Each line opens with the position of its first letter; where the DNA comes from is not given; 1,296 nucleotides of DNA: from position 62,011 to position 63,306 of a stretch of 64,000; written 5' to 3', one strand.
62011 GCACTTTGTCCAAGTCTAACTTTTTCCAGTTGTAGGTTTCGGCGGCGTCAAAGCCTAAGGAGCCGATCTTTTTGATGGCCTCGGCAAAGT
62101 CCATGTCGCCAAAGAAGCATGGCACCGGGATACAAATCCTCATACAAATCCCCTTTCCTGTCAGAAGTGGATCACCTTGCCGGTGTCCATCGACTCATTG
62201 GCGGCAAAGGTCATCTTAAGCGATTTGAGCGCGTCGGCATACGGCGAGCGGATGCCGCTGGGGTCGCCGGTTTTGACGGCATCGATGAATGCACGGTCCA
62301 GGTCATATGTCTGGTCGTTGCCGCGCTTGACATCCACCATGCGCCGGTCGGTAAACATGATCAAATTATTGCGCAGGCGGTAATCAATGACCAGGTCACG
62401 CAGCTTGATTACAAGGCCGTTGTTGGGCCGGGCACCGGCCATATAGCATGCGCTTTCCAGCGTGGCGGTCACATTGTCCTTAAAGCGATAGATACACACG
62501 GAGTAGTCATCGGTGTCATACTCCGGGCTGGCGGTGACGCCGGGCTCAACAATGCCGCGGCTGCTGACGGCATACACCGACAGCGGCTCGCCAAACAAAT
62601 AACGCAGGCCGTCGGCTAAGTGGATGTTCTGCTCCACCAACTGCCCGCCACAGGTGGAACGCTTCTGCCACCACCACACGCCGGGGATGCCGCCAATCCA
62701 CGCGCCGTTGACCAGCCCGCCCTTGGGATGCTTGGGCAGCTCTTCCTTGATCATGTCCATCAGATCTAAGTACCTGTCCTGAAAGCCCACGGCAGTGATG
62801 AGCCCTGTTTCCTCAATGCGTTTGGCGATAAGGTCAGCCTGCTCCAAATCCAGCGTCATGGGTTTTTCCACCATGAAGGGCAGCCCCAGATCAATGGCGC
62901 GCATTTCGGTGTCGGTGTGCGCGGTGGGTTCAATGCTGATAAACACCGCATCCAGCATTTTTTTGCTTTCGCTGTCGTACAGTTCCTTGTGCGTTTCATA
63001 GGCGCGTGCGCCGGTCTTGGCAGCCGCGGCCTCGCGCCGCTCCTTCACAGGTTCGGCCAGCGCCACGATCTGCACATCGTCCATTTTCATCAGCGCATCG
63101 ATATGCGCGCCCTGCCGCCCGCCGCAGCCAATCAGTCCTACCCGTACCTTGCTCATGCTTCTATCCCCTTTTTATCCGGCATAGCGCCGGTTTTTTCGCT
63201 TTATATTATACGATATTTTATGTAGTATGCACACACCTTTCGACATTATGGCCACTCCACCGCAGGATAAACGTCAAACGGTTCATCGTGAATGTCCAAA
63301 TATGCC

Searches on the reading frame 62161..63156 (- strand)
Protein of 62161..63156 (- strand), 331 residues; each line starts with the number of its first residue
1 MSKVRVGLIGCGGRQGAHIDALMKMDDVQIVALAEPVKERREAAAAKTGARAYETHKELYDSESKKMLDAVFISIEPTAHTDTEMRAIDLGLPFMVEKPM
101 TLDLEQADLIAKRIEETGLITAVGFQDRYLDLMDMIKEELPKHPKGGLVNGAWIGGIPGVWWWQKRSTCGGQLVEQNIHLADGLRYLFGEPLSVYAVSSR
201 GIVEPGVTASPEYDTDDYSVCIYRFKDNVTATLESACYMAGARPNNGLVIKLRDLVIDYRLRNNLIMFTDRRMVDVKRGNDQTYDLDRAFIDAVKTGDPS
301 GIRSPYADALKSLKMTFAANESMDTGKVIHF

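Call 66: find_encoding_contigs(protein=window:62161-63156:-, flank=10000, max_places=4)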
Protein window:62161-63156:- (331 aa): 7 contigs read that carry it; 4 places shown.
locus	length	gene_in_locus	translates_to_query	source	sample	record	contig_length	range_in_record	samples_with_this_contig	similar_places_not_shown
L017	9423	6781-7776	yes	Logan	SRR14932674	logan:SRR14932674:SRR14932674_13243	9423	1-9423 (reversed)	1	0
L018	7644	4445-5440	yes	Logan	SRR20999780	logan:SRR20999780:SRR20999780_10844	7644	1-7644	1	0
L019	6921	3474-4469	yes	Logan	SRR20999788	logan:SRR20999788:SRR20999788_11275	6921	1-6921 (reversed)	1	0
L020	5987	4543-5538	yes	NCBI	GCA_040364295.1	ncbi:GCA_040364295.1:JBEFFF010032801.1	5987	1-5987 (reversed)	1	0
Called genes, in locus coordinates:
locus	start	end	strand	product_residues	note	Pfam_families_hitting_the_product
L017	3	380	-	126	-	?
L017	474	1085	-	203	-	PF13489:Methyltransf_23, PF05401:NodS, PF13847:Methyltransf_31, PF08241:Methyltransf_11, PF08242:Methyltransf_12, PF13649:Methyltransf_25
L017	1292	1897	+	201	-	PF00081:Sod_Fe_N, PF02777:Sod_Fe_C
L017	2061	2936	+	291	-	PF13353:Fer4_12 (faint), PF04055:Radical_SAM, PF12797:Fer4_2 (faint), PF12838:Fer4_7 (faint), PF25160:LdpA_Fe-S-bd (faint), PF13237:Fer4_10 (weak), PF00037:Fer4 (faint), PF12800:Fer4_4 (faint), +2 more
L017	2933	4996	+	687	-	PF02901:PFL-like, PF01228:Gly_radical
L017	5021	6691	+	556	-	PF07944:Beta-AFase-like_GH127_cat, PF20736:Glyco_hydro127M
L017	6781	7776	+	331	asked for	PF01408:GFO_IDH_MocA, PF02894:GFO_IDH_MocA_C (weak), PF22725:GFO_IDH_MocA_C3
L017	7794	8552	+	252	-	PF01261:AP_endonuc_2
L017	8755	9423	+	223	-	?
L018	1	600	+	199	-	?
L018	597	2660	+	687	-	PF02901:PFL-like, PF01228:Gly_radical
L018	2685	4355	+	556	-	PF07944:Beta-AFase-like_GH127_cat, PF20736:Glyco_hydro127M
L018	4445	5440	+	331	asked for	PF01408:GFO_IDH_MocA, PF02894:GFO_IDH_MocA_C (weak), PF22725:GFO_IDH_MocA_C3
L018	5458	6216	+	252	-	PF01261:AP_endonuc_2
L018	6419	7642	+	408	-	?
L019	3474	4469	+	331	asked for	PF01408:GFO_IDH_MocA, PF02894:GFO_IDH_MocA_C (weak), PF22725:GFO_IDH_MocA_C3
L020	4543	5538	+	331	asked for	PF01408:GFO_IDH_MocA, PF02894:GFO_IDH_MocA_C (weak), PF22725:GFO_IDH_MocA_C3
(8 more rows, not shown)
